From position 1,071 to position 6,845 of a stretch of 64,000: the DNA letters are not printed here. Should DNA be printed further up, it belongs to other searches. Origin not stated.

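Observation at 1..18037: Hybrid NRPS-PKS-NRPS assembly line, only partly in the window, that I cannot match to a characterised cluster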

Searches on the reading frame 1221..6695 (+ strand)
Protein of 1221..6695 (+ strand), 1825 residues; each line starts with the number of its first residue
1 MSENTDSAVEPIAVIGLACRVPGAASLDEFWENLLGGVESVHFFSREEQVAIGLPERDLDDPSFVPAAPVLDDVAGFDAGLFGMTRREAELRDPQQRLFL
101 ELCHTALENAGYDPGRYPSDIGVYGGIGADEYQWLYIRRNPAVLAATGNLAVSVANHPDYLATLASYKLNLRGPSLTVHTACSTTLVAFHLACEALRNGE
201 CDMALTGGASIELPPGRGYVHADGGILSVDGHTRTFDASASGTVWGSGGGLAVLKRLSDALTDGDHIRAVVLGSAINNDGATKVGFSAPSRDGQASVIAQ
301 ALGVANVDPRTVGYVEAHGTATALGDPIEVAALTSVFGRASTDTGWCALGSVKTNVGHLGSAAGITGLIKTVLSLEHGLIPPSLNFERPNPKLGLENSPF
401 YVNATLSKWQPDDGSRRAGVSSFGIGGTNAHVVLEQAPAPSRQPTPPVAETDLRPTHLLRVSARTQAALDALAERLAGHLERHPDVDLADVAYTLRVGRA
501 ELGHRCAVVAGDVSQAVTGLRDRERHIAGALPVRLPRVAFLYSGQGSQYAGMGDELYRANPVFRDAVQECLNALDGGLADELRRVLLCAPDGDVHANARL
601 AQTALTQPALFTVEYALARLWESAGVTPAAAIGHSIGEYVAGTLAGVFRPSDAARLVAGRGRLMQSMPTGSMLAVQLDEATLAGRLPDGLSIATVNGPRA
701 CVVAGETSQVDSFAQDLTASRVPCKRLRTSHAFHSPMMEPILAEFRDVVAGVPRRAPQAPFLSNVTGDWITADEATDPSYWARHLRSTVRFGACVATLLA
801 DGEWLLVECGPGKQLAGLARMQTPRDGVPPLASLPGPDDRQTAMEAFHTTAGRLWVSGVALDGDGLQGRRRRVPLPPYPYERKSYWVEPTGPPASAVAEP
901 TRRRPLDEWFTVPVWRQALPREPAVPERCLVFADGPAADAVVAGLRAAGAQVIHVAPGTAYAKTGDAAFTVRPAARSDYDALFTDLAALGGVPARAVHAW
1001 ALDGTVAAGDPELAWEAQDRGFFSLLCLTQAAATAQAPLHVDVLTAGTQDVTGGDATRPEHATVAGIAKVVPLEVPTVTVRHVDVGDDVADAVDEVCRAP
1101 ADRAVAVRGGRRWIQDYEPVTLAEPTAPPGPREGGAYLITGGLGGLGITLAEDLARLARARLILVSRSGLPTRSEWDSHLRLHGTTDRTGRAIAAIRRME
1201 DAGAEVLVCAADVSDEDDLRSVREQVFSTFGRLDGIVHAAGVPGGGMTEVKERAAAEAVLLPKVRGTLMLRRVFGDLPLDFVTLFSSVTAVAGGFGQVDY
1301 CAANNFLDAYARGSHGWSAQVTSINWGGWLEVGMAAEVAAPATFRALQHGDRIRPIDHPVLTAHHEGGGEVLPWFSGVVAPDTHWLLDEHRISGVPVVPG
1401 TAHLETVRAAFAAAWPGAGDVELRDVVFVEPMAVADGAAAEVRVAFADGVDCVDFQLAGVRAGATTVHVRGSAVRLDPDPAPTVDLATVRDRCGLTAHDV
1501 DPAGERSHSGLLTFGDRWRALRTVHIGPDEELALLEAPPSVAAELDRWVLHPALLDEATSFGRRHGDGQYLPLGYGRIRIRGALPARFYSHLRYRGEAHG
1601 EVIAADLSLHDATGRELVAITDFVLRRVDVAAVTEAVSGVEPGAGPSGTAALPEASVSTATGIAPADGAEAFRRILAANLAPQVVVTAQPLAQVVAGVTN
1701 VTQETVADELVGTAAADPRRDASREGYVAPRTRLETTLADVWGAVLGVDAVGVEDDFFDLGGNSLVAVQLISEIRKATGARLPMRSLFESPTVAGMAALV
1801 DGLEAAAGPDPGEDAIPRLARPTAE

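Call 7: search_protein_families(library=pfam, proteins=[window:1221-6695:+], max_evalue=0.001)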
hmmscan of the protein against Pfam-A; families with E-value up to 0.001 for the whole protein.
window:1221-6695:+ (1825 aa): 13 families
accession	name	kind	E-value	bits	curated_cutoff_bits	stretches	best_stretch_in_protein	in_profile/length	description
PF00109.32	ketoacyl-synt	-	1.2e-65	222.1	20.8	1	10-260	2-252/252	Beta-ketoacyl synthase, N-terminal domain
PF00698.26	Acyl_transf_1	-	1.8e-56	192.4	32.7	1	540-860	2-318/319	Acyl transferase domain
PF08659.16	KR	-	1.3e-44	152.7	22.6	1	1135-1330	1-179/180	KR domain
PF02801.28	Ketoacyl-synt_C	-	2.3e-41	140.9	20.8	1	269-387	2-119/119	Beta-ketoacyl synthase, C-terminal domain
PF22621.2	CurL-like_PKS_C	-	4.9e-22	78.1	27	1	457-519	1-63/64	CurL-like, PKS C-terminal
PF16197.11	KAsynt_C_assoc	-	1.3e-19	71.1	33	1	389-508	1-110/111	Ketoacyl-synthetase C-terminal extension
PF14765.12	PS-DH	-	2.4e-18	66.6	23.7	1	1485-1633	5-164/166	Polyketide synthase dehydratase N-terminal domain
PF21394.3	Beta-ketacyl_N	-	1.4e-17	64.2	26.9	1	948-1091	22-158/170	Beta-ketoacyl synthase-like, N-terminal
PF00550.31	PP-binding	-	5.6e-17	62.2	20.8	1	1737-1800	2-67/67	Phosphopantetheine attachment site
PF22336.2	RhiE-like_linker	-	2.2e-16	60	27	1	461-521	2-61/67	RhiE-like, KS-MAT linker domain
PF21089.3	PKS_DH_N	-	1.3e-14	54.4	27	1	1358-1448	1-90/103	Polyketide synthase dehydratase domain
PF00106.31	adh_short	-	9.6e-08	32.2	26.6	1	1191-1306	36-155/195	short chain dehydrogenase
PF13561.12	adh_short_C2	-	3.1e-06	27.4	27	1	1194-1250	34-92/236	Enoyl-(Acyl carrier protein) reductase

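Call 11: find_encoding_contigs(protein=window:1221-6695:+, flank=10000, max_places=6)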
Protein window:1221-6695:+ (1825 aa): no gene with exactly this product is on record in the collection.

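Call 14: find_related_loci(query=window:1221-6695:+, collection=genome_contigs, flank=10000)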
Query window:1221-6695:+ (1825 aa) in genome_contigs; peptide patterns used: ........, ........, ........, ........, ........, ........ (x = any residue, [..] = any of these).
600 stretches matched a pattern (row limit reached: there are more); 584 encode a relative of the query (tblastn E <= 1e-3); the best 80 are kept; 80 distinct loci.
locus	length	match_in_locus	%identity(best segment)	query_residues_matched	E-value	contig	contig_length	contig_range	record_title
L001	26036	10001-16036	59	9-1802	0e+0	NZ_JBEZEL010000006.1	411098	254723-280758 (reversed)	Streptosporangium sp. NPDC049078 NPDC049078_81_B1.ctg-0006, whole genome shotgun sequence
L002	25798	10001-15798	58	3-1821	0e+0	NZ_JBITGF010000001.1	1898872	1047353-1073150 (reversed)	Nonomuraea sp. NPDC050790 NPDC050790_365_B4.ctg-0001, whole genome shotgun sequence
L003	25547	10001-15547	58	6-1821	0e+0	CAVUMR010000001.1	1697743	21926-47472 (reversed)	MAG: uncultured Actinomycetota bacterium isolate MFD04212.bin.1.17 genome assembly, contig: contig_1809, whole genome sh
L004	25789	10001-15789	58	3-1822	0e+0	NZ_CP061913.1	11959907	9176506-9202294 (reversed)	Dactylosporangium vinaceum strain NRRL B-16297 chromosome, complete genome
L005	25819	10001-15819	59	6-1810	0e+0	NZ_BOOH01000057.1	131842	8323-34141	Planobispora longispora strain NBRC 13918 sequence057, whole genome shotgun sequence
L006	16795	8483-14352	58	1-1821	0e+0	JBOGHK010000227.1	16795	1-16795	MAG: Acidimicrobiales bacterium isolate M3-S_metawrap_bin.105 k127_3213851, whole genome shotgun sequence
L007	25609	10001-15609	58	10-1812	0e+0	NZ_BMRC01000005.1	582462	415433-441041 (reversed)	Nonomuraea spiralis strain JCM 3286 sequence005, whole genome shotgun sequence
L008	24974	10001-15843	57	10-1824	0e+0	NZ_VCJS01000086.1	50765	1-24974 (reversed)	Nonomuraea basaltis strain 160415 NODE_86_length_50765_cov_20.4394, whole genome shotgun sequence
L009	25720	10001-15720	58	9-1803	0e+0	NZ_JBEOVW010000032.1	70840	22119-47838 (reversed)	Micromonospora sp. NPDC002717 NPDC002717_13_B4.ctg-0032, whole genome shotgun sequence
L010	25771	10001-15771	56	10-1810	0e+0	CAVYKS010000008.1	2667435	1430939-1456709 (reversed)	MAG: uncultured Actinomycetota bacterium isolate MFD05521.bin.2.57 genome assembly, contig: contig_18233, whole genome s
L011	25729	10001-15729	58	9-1803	0e+0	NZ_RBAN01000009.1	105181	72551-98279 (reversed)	Micromonospora costi strain CS1-12 contig0009, whole genome shotgun sequence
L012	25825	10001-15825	58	2-1821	0e+0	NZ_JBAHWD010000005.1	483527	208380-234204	Nonomuraea sp. LPB2021202275-12-8 5, whole genome shotgun sequence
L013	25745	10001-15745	57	4-1806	0e+0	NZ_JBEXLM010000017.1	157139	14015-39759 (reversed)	Micromonospora sp. NPDC004551 NPDC004551_8_G5.ctg-0017, whole genome shotgun sequence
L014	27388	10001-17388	57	10-1814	0e+0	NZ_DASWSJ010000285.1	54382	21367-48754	MAG: Actinophytocola sp. isolate SMAG_U3546 k141_1502858, whole genome shotgun sequence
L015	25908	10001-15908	56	6-1821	0e+0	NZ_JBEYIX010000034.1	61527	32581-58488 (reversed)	Micromonospora sp. NPDC006766 NPDC006766_86_F4.ctg-0034, whole genome shotgun sequence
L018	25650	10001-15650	56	6-1821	0e+0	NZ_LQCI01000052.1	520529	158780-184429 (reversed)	Amycolatopsis regifaucium strain GY080 contig_9, whole genome shotgun sequence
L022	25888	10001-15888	58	9-1821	0e+0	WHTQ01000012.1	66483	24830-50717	MAG: Micromonosporaceae bacterium isolate Dino_bin41 k141_499186_length_66483_cov_59.1923, whole genome shotgun sequence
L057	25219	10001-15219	64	9-1820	0e+0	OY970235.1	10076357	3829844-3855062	MAG: uncultured Actinomycetota bacterium isolate MFD03066.bin.c.1 genome assembly, chromosome: 1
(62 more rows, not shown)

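Call 28: search_protein_families(library=pfam, proteins=[L002:4856-10321:+, L022:5000-10339:+, L022:3879-5225:+, L009:5582-10312:+, L018:6764-10315:+, L057:7790-12163:+, L002:3736-5169:+], max_evalue=0.00001)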
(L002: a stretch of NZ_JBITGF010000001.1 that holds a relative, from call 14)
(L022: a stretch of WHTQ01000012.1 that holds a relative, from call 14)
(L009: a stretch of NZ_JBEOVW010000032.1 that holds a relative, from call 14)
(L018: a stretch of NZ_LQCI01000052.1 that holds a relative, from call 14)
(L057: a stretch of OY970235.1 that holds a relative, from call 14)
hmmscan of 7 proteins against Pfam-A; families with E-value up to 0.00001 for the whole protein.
L002:4856-10321:+ (1822 aa): 4 families
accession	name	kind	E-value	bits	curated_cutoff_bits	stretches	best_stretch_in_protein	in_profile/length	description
PF00501.34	AMP-binding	-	3.9e-129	431.3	29.9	2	123-457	3-384/384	AMP-binding enzyme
PF00668.25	Condensation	-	1.1e-74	252.3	30.6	1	738-1154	6-446/456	Condensation domain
PF00550.31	PP-binding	-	1.5e-24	86.5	20.8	2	1724-1786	3-67/67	Phosphopantetheine attachment site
PF13193.12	AMP-binding_C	-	2.9e-20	73.4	24.5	2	1622-1695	1-76/76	AMP-binding enzyme C-terminal domain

L022:5000-10339:+ (1780 aa): 4 families
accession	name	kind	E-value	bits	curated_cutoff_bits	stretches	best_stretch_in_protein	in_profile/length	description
PF00501.34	AMP-binding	-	2.2e-128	428.8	29.9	2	121-457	3-384/384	AMP-binding enzyme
PF00668.25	Condensation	-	7.8e-84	282.4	30.6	1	707-1136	6-443/456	Condensation domain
PF00550.31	PP-binding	-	2e-29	102.1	20.8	2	1675-1737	3-67/67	Phosphopantetheine attachment site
PF13193.12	AMP-binding_C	-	2.5e-25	89.6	24.5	2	1567-1640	1-76/76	AMP-binding enzyme C-terminal domain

L022:3879-5225:+ (449 aa): 2 families
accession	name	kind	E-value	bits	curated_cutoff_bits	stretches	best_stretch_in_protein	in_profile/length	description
PF00975.26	Thioesterase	-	1.1e-34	121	26.4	1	26-242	3-222/226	Thioesterase domain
PF01648.25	ACPS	-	6.5e-09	36.3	25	1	349-400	2-57/111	4'-phosphopantetheinyl transferase superfamily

L009:5582-10312:+ (1577 aa): 4 families
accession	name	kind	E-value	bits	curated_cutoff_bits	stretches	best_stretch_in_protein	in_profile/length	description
PF00501.34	AMP-binding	-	6.6e-78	262.6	29.9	1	436-768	2-384/384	AMP-binding enzyme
PF00668.25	Condensation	-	1.2e-75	255.5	30.6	1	1010-1437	6-444/456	Condensation domain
PF00550.31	PP-binding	-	2.8e-27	95.2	20.8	2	1479-1540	2-65/67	Phosphopantetheine attachment site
PF13193.12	AMP-binding_C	-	3.7e-07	31.4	24.5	1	827-894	1-71/76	AMP-binding enzyme C-terminal domain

L018:6764-10315:+ (1184 aa): 4 families
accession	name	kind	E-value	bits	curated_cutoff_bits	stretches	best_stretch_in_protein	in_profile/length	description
PF00501.34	AMP-binding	-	2.5e-78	264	29.9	1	60-392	3-384/384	AMP-binding enzyme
PF00668.25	Condensation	-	1.6e-73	248.4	30.6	1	629-1041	6-443/456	Condensation domain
PF00550.31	PP-binding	-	8.3e-26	90.5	20.8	2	1082-1145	2-67/67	Phosphopantetheine attachment site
PF13193.12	AMP-binding_C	-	1.2e-10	42.6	24.5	1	449-514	1-71/76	AMP-binding enzyme C-terminal domain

L057:7790-12163:+ (1458 aa): 4 families
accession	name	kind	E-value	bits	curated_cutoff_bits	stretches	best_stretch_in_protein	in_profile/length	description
PF00668.25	Condensation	-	1.9e-76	258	30.6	1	823-1248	6-442/456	Condensation domain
PF00501.34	AMP-binding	-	4.9e-71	240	29.9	1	240-579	3-384/384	AMP-binding enzyme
PF00550.31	PP-binding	-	1.5e-25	89.7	20.8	2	740-805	2-67/67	Phosphopantetheine attachment site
PF13193.12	AMP-binding_C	-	4.1e-12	47.3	24.5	1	638-711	1-76/76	AMP-binding enzyme C-terminal domain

L002:3736-5169:+ (478 aa): 1 family
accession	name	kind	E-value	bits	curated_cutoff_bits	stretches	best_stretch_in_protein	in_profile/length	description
PF00975.26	Thioesterase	-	4.4e-33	115.8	26.4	1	29-250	2-224/226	Thioesterase domain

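Call 33: search_solved_structures(query=window:1221-6695:+, max_evalue=1e-20)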
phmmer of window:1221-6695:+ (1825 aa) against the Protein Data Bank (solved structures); distinct sequences matched with E-value up to 1e-20: 180 (the best 60 are shown).
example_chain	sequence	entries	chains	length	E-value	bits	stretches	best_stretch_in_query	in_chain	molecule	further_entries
8xju_A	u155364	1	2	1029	1.6e-229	768.2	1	12-898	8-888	Polyketide synthase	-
8xjy_A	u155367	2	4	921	4.1e-221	740.4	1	12-898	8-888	Polyketide synthase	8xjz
7zma_A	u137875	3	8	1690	1.3e-210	705.6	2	11-516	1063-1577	Putative polyketide synthase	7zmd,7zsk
4mz0_A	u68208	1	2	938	1.7e-197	662.1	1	8-888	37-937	CurL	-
4wky_A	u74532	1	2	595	2.5e-169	568.7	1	11-524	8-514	Beta-ketoacyl synthase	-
7m7e_B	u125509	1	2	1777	2.3e-166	558.9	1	10-1350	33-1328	6-deoxyerythronolide-B synthase EryA2, modules 3 and 4,EryAI,6-deoxyerythronolide-B syntha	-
9iyw_A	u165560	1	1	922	2.6e-166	558.7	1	6-890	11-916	Polyketide synthase,GfsA KSQ-AncAT chimeric protein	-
9pat_A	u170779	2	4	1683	2.9e-162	545.3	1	10-896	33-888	6-deoxyerythronolide-B synthase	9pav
7s6c_A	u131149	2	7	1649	5.5e-162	544.4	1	9-891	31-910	6-deoxyerythronolide-B synthase EryA2, modules 3 and 4, Lsd14 Polyketide synthase fusion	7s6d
9pat_C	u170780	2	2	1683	8.3e-162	543.8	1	10-896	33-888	6-deoxyerythronolide-B synthase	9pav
9pc6_A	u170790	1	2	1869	9.8e-162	543.5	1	10-896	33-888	6-deoxyerythronolide-B synthase,RifR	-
8tpw_A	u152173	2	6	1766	2.2e-160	539.1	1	10-896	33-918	EryAII,EryAII,EryAII,EryAII,6-deoxyerythronolide-B synthase EryA3, modules 5 and 6 | EryAII,EryAII,EryAII,6-deoxyerythronolide-B synthase EryA3, modules 5 and 6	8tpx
8in9_A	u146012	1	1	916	3.5e-160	538.4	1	6-890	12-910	Polyketide synthase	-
4oqj_A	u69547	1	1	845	1.1e-158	533.4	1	11-583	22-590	PKS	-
11sz_A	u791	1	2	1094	1.4e-158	533.1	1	9-903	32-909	6-deoxyerythronolide-B synthase, Erythronolide synthase EryA2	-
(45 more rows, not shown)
